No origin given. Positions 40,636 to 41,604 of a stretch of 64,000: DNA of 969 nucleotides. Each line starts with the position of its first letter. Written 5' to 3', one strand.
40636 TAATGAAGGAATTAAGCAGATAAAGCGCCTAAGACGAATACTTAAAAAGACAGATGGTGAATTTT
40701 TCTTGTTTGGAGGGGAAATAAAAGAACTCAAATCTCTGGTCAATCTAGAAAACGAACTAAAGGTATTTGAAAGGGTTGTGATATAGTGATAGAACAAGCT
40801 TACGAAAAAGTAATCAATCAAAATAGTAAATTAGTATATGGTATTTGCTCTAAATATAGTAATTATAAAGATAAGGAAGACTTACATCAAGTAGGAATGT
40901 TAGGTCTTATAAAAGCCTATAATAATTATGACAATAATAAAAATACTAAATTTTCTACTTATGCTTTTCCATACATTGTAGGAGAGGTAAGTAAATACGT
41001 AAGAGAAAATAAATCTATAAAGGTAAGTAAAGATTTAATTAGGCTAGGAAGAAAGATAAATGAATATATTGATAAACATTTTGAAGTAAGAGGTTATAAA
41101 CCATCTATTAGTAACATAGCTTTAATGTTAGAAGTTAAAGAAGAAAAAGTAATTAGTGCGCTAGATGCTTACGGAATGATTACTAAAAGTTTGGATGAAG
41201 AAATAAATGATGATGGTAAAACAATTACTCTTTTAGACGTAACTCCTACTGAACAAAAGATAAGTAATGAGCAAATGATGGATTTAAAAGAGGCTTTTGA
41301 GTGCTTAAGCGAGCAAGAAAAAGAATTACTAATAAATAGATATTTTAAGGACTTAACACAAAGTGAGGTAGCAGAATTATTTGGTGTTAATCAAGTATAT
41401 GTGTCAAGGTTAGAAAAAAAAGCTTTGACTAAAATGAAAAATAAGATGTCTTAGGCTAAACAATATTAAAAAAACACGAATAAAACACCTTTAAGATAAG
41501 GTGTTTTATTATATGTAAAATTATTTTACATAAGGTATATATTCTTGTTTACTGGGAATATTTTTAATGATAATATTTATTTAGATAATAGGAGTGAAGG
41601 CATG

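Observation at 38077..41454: dacF-gpsA-spoIIAA-sigF arrangement with no spoIIAB anti-sigma factor/kinase between the antagonist and the sigma factor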

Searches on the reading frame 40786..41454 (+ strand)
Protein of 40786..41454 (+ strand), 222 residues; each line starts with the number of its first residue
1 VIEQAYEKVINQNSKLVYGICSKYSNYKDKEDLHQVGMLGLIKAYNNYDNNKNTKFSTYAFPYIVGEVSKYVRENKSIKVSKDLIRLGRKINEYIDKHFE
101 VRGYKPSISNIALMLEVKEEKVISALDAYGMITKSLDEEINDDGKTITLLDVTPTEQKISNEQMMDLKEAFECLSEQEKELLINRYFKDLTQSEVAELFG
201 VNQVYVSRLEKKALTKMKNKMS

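Call 3: search_protein_families(library=pfam, proteins=[window:40786-41454:+], max_evalue=0.01)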
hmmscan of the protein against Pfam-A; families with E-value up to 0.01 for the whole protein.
window:40786-41454:+ (222 aa): 6 families
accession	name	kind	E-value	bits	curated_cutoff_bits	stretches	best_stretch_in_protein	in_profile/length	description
PF04542.20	Sigma70_r2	-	4.6e-14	52.4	24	1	10-76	2-69/71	Sigma-70 region 2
PF04545.22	Sigma70_r4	-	1.4e-13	50.6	24.1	1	170-218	1-49/50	Sigma-70, region 4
PF08281.18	Sigma70_r4_2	-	6e-06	26.3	25.7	1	166-203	3-40/54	Sigma-70, region 4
PF01381.28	HTH_3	-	0.00041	20.8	23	1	188-211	8-31/55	Helix-turn-helix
PF13744.12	HTH_37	-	0.0017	18.5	27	1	188-217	30-59/80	Helix-turn-helix domain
PF04539.22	Sigma70_r3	-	0.0021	18.6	25.3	1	88-162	3-75/78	Sigma-70 region 3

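Call 4: search_protein_families(library=ncbifam, proteins=[window:40786-41454:+], max_evalue=0.01)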
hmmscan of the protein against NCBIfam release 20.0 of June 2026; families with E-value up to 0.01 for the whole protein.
window:40786-41454:+ (222 aa): 81 families (the best 25 are shown)
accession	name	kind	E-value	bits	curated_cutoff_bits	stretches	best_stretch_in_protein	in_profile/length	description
TIGR02980.1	SigBFG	subfamily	5.3e-58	196.4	234.35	1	4-221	3-226/227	SigB/SigF/SigG family RNA polymerase sigma factor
TIGR02885.1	spore_sigF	equivalog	6.3e-56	189.8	321.45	1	4-221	11-231/231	RNA polymerase sporulation sigma factor SigF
NF004052.0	PRK05572.1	subfamily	1.3e-55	188.7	311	1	4-221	32-250/252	SigF/SigG family RNA polymerase sporulation sigma factor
NF006071.0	PRK08215.1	equivalog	1.9e-48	165.3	372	1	4-221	37-257/258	RNA polymerase sporulation sigma factor SigG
TIGR02850.1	spore_sigG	equivalog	2e-45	155.3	457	1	4-220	34-253/254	RNA polymerase sporulation sigma factor SigG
TIGR02941.1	Sigma_B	equivalog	6.2e-42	143.8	315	1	3-219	28-251/255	RNA polymerase sigma factor SigB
TIGR02937.1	sigma70-ECF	superfamily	3.3e-34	117.9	42.9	1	5-221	2-165/165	sigma-70 family RNA polymerase sigma factor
NF005644.0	PRK07408.1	subfamily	4.1e-32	111.8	261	1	8-221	31-253/258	RNA polymerase sigma factor SigF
TIGR02479.1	FliA_WhiG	subfamily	4.2e-30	105.2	189.6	1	16-222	12-224/224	FliA/WhiG family RNA polymerase sigma factor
NF005514.0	PRK07122.1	subfamily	1.1e-28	100.2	372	1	7-221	43-263/264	RNA polymerase sigma factor SigF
NF004471.0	PRK05803.1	subfamily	5.5e-27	94.5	252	2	3-80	49-127/235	RNA polymerase sporulation sigma factor SigK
TIGR02846.1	spore_sigmaK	equivalog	8.8e-24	84.3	298.65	2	3-80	47-125/227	RNA polymerase sporulation sigma factor SigK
NF005413.0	PRK06986.1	subfamily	8.9e-24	84.6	201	1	26-221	39-236/241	RNA polymerase sigma factor FliA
TIGR02997.1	Sig70-cyanoRpoD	subfamily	9.1e-23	80.9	384.5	1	3-218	73-298/298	RNA polymerase sigma factor, RpoD/SigA family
NF006158.0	PRK08301.1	equivalog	8.4e-22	77.8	339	2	5-80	60-136/241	RNA polymerase sporulation sigma factor SigE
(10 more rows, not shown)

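Call 7: find_encoding_contigs(protein=window:40786-41451:+, flank=10000, max_places=6)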
Protein window:40786-41451:+ (222 aa): 11 contigs read that carry it; 6 places shown.
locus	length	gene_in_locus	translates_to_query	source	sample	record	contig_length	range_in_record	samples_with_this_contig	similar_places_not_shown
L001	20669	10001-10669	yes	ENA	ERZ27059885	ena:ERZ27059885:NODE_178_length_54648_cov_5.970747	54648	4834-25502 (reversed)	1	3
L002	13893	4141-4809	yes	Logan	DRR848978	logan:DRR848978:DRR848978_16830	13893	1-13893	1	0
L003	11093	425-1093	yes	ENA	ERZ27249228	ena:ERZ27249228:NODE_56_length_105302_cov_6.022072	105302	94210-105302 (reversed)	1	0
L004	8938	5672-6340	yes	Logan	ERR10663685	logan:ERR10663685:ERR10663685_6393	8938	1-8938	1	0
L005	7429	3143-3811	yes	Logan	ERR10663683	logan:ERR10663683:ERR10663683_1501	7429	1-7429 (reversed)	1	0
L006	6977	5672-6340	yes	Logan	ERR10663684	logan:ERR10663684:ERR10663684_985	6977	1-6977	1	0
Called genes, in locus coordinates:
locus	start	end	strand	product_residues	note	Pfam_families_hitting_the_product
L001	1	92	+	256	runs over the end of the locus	PF02463:SMC_N (weak), PF00005:ABC_tran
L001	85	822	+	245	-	PF01458:SUFBD_core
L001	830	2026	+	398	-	PF00155:Aminotran_1_2, PF00266:Aminotran_5, PF01053:Cys_Met_Meta_PP, PF01041:DegT_DnrJ_EryC1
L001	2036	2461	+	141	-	PF01592:NifU_N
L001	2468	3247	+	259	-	-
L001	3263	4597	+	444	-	PF19295:SufBD_N, PF01458:SUFBD_core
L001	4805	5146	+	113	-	PF00436:SSB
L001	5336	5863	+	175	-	-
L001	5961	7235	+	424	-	PF02885:Glycos_trans_3N, PF00591:Glycos_transf_3, PF07831:PYNP_C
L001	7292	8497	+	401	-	PF00768:Peptidase_S11, PF13354:Beta-lactamase2, PF07943:PBP5_C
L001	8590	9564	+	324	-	PF01210:NAD_Gly3P_dh_N, PF02558:ApbA (weak), PF03721:UDPG_MGDP_dh_N (weak), PF03807:F420_oxidored, PF07479:NAD_Gly3P_dh_C, PF20618:GPD_NAD_C_bact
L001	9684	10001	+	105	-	PF01740:STAS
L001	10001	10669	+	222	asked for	PF04542:Sigma70_r2, PF08281:Sigma70_r4_2 (weak), PF04545:Sigma70_r4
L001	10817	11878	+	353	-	PF02368:Big_2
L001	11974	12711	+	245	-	PF04239:DUF421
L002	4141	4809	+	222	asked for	PF04542:Sigma70_r2, PF08281:Sigma70_r4_2 (weak), PF04545:Sigma70_r4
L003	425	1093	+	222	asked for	PF04542:Sigma70_r2, PF08281:Sigma70_r4_2 (weak), PF04545:Sigma70_r4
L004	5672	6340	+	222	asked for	PF04542:Sigma70_r2, PF08281:Sigma70_r4_2 (weak), PF04545:Sigma70_r4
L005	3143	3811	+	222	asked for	PF04542:Sigma70_r2, PF08281:Sigma70_r4_2 (weak), PF04545:Sigma70_r4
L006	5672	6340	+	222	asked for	PF04542:Sigma70_r2, PF08281:Sigma70_r4_2 (weak), PF04545:Sigma70_r4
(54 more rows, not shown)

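Call 8: find_homologous_proteins(query=window:40786-41451:+)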
Query window:40786-41451:+ (222 aa): 4359 proteins with E <= 0.001 among 4646 candidates; the best 120 are listed.
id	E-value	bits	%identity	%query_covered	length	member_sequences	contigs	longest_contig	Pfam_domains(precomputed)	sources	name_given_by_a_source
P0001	1.8e-136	470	100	100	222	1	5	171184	PF04545.23,PF04542.21,PF08281.19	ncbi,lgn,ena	-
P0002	1.5e-121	422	88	100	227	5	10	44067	PF04545.23,PF04542.21,PF08281.19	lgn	-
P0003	5.8e-120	416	88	100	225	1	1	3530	PF04545.23,PF04542.21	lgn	-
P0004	1.2e-116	406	85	100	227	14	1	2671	PF04545.23,PF04542.21,PF08281.19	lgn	-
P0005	1.6e-116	405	86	100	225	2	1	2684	PF04545.23,PF04542.21,PF08281.19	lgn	-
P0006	4.4e-114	397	83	100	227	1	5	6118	PF04545.23,PF04542.21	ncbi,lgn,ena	-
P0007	8.5e-114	396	82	100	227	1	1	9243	PF04545.23,PF04542.21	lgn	-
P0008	1.8e-113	395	83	100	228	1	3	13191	PF04545.23,PF04542.21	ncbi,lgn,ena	-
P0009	9.1e-111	386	81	100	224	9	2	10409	PF04545.23,PF04542.21,PF08281.19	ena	-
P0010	3.6e-110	384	82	97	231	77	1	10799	PF04545.23,PF04542.21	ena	-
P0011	4.4e-107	374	81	98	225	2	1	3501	PF04545.23,PF04542.21,PF04539.23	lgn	-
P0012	4.4e-102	358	77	98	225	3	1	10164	PF04545.23,PF04542.21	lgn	-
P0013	7.8e-102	357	75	100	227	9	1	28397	PF04545.23,PF04542.21,PF08281.19,PF04539.23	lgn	-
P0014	2.3e-100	352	77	97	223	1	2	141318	PF04545.23,PF04542.21,PF08281.19,PF04539.23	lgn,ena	-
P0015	3.1e-100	352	77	97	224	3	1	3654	PF04545.23,PF04542.21,PF04539.23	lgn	-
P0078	1.1e-89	317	69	98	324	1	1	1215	PF01740.27,PF04545.23,PF04542.21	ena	-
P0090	6.6e-88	312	67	97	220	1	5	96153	PF04545.23,PF04542.21,PF08281.19,PF04539.23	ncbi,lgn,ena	-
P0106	1.2e-85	304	68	97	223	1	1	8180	PF04545.23,PF04542.21,PF04539.23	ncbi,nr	ncbi:MAG: sigma-70 family RNA polymerase sigma factor [Bacilli bacterium]|nr:sigma-70 family RNA pol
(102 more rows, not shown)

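Call 9: list_cluster_members(proteins=[window:40786-41451:+, window:40469-40783:+, P0106, P0078, P0090])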
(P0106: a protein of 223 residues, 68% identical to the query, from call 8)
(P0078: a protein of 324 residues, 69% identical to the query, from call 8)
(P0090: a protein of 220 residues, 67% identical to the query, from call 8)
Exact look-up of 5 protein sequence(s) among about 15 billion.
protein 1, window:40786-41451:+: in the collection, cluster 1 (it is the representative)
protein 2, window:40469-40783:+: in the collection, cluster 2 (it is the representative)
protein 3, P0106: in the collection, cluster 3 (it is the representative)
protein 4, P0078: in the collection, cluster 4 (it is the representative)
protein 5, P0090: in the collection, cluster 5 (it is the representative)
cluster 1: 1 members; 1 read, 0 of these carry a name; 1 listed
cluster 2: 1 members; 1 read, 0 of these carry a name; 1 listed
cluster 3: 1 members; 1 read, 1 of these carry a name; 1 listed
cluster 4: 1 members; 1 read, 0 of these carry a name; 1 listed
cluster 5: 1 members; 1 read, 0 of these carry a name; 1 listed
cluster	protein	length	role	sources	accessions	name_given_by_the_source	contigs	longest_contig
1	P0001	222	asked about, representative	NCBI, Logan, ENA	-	-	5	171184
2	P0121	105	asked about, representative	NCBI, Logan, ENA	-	-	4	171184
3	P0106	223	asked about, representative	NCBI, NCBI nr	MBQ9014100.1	MAG: sigma-70 family RNA polymerase sigma factor [Bacilli bacterium] | sigma-70 family RNA polymerase sigma factor [Bacilli bacterium]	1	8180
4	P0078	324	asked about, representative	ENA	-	-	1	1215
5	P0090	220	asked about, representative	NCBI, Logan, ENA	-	-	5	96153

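Call 11: find_related_loci(query=A1, collection=genome_contigs, flank=10000)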
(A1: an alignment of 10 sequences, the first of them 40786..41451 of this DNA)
Query A1 (222 aa) in genome_contigs; peptide patterns used: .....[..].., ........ (x = any residue, [..] = any of these).
178 stretches matched a pattern; 118 encode a relative of the query (tblastn E <= 1e-3); the best 80 are kept; 80 distinct loci.
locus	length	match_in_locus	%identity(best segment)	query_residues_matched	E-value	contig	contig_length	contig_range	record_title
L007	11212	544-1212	87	1-221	2e-130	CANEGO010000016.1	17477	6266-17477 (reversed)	MAG TPA_asm: uncultured Clostridium sp. isolate SRR18439538_bin.11_metawrap_v1.3_MAG genome assembly, contig: NODE.1176_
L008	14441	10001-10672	87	1-222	3e-126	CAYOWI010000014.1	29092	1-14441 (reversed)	MAG TPA_asm: uncultured Muribaculaceae bacterium isolate SRP287540_co1_447 genome assembly, contig: NODE_1579_length_290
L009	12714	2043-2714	84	1-222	3e-126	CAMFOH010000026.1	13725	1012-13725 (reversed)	MAG: uncultured Mollicutes bacterium isolate ERR2020022_bin.3_metaWRAP_v1.3_MAG genome assembly, contig: ERZ10552055.760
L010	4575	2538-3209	82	1-222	3e-124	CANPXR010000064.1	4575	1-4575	MAG: uncultured Bacilli bacterium isolate Lapin-004__bin62 genome assembly, contig: Lapin-004__NODE_25620_length_4575_co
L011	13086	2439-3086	83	7-222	1e-119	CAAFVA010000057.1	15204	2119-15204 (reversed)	MAG TPA_asm: Bacilli bacterium, isolate HGM10829, WGS project CAAFVA010000000 data, contig: SRS295027_37_k89_45837, whol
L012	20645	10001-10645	82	7-221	3e-118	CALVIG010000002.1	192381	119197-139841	MAG: uncultured Bacilli bacterium isolate BRZ_II__bin28 genome assembly, contig: BRZ_II__NODE_71_length_192381_cov_20.93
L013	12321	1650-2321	83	1-222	7e-117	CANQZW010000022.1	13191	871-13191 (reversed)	MAG: uncultured Bacilli bacterium isolate Lapin-016__bin9 genome assembly, contig: Lapin-016__NODE_4256_length_13191_cov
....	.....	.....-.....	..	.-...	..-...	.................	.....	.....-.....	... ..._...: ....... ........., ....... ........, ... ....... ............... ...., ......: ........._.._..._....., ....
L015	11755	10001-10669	73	1-222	4e-106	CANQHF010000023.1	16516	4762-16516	MAG: uncultured Bacilli bacterium isolate Lapin-030__bin25 genome assembly, contig: Lapin-030__NODE_4838_length_16516_co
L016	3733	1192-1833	75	7-221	3e-107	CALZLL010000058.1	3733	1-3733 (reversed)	MAG: uncultured Clostridium sp. isolate SRR3178346_bin.13_metaWRAP_v1.3_MAG genome assembly, contig: ERZ8974994.16229, w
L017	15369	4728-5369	74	5-219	2e-104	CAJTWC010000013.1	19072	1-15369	MAG TPA_asm: uncultured Bacilli bacterium isolate MGBC119771 genome assembly, contig: MGBC119771.13, whole genome shotgu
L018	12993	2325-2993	72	1-222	2e-103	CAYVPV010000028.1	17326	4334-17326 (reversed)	MAG TPA_asm: uncultured Muribaculaceae bacterium isolate SRP222994_co1_68 genome assembly, contig: NODE_6821_length_1732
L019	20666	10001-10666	70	1-221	1e-102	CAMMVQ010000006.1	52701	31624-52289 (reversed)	MAG: uncultured Mollicutes bacterium isolate ERR7167064_bin.22_MetaWRAP_v1.1_MAG genome assembly, contig: NODE_189_lengt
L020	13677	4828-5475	71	5-221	5e-102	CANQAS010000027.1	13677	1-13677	MAG: uncultured Bacilli bacterium isolate Lapin-001__bin73 genome assembly, contig: Lapin-001__NODE_4338_length_13677_co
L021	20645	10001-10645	74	7-222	3e-100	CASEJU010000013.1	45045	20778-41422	uncultured bacterium isolate Batch3_idba_bin.1235 genome assembly, contig: Batch3_idba_bin.1235.fa_k87_9374243, whole ge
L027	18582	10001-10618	69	4-210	8e-94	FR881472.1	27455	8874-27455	Clostridium sp. CAG:594 genomic scaffold, scf102, whole genome shotgun sequence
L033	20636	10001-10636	47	9-221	7e-56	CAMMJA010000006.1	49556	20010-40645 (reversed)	MAG: uncultured Tenericutes bacterium isolate ERR4836966_bin.3_MetaWRAP_v1.1_MAG genome assembly, contig: NODE_949_lengt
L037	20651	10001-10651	45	4-221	5e-53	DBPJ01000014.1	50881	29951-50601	MAG TPA_asm: Bacillales bacterium UBA1423 UBA1423_contig_37610, whole genome shotgun sequence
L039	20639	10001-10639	43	8-221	5e-46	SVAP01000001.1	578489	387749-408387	MAG: Bacillota bacterium isolate SIG205 NODE_19_length_578489_cov_16.181271, whole genome shotgun sequence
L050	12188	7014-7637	41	7-219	1e-41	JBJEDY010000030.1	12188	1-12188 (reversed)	MAG: Bacilli bacterium isolate LOHA17_bin.030 NODE_2505_length_12188_cov_7.654661, whole genome shotgun sequence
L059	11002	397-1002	39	16-221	1e-39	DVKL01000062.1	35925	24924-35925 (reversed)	MAG TPA_asm: Candidatus Faecimonas intestinavium isolate USAMLcec2-12447 USAMLcec2__C106222_L35925_SRR5280393, whole gen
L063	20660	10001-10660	38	4-221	1e-38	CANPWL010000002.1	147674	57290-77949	MAG: uncultured Clostridia bacterium isolate Lapin-004__bin14 genome assembly, contig: Lapin-004__NODE_50_length_147674_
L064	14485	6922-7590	37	3-222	2e-38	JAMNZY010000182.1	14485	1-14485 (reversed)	MAG: Bacillota bacterium isolate Bin_60 Bin_60_scaffold_5422, whole genome shotgun sequence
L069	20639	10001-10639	37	6-219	3e-37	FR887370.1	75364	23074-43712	Clostridium sp. CAG:302 genomic scaffold, scf59, whole genome shotgun sequence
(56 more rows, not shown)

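Call 25: search_protein_families(library=pfam, proteins=[L027:10716-11162:+, L027:11168-12160:+, L027:12160-12507:+, L037:6978-8144:+, L037:9631-9975:+, L037:9989-10660:+, L064:6413-6871:+], max_evalue=0.01)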
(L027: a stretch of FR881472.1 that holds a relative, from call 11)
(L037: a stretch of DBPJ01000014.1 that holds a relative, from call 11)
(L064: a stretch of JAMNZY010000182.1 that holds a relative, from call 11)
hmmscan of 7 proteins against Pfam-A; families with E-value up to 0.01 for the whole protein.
L027:10716-11162:+ (149 aa): 2 families
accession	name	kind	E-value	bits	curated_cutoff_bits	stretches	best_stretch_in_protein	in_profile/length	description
PF03862.18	SpoVAC_SpoVAEB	-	3.2e-31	108.5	25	1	27-142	3-117/117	SpoVAC/SpoVAEB sporulation membrane protein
PF04276.17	DUF443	-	0.0009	19.5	26.2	1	8-73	43-107/202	Protein of unknown function (DUF443)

L027:11168-12160:+ (331 aa): 1 family
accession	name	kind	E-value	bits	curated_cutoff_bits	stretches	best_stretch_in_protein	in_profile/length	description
PF07451.17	SpoVAD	-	3.7e-106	355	22.1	1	3-328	5-329/329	Stage V sporulation protein AD (SpoVAD)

L027:12160-12507:+ (116 aa): 1 family
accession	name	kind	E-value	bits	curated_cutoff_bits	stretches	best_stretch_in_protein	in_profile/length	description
PF03862.18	SpoVAC_SpoVAEB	-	1.4e-31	109.6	25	1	3-111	2-117/117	SpoVAC/SpoVAEB sporulation membrane protein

L037:6978-8144:+ (389 aa): 4 families
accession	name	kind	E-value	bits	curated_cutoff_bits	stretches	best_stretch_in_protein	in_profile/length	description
PF00768.25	Peptidase_S11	-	2.8e-79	266.4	27.6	1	29-256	8-237/239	D-alanyl-D-alanine carboxypeptidase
PF07943.18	PBP5_C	-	5e-17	62.3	21.2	1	277-368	1-91/91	Penicillin-binding protein 5, C-terminal domain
PF13354.11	Beta-lactamase2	-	1.6e-13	50.9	22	1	47-187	12-150/214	Beta-lactamase enzyme family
PF02113.21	Peptidase_S13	-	0.00076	18.8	22.8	1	23-88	7-71/444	D-Ala-D-Ala carboxypeptidase 3 (S13) family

L037:9631-9975:+ (115 aa): 2 families
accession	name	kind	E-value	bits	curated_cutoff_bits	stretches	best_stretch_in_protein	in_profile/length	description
PF01740.26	STAS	-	1.3e-14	54.3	22.6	1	5-105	3-101/106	STAS domain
PF13466.11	STAS_2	-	0.00014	22.4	29.2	1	15-65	1-49/80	STAS domain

L037:9989-10660:+ (224 aa): 5 families
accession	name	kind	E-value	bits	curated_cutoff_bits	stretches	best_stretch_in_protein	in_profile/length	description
PF04542.20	Sigma70_r2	-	5.1e-13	49.1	24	1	11-76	2-68/71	Sigma-70 region 2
PF04539.22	Sigma70_r3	-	3.3e-12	46.8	25.3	1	91-144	5-58/78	Sigma-70 region 3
PF04545.22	Sigma70_r4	-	3.2e-11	43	24.1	1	173-219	4-50/50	Sigma-70, region 4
PF08281.18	Sigma70_r4_2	-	0.00021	21.3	25.7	1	166-207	3-44/54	Sigma-70, region 4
PF00325.26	Crp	-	0.0099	16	21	0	191-220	4-29/32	Bacterial regulatory proteins, crp family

L064:6413-6871:+ (153 aa): 2 families
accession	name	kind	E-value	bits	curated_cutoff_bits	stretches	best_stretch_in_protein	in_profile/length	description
PF13581.12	HATPase_c_2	-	1.5e-23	83.6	27.4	1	19-142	4-127/127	Histidine kinase-like ATPase domain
PF02518.31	HATPase_c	-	4.6e-13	50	26.4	1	46-140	5-105/111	Histidine kinase-, DNA gyrase B-, and HSP90-like ATPase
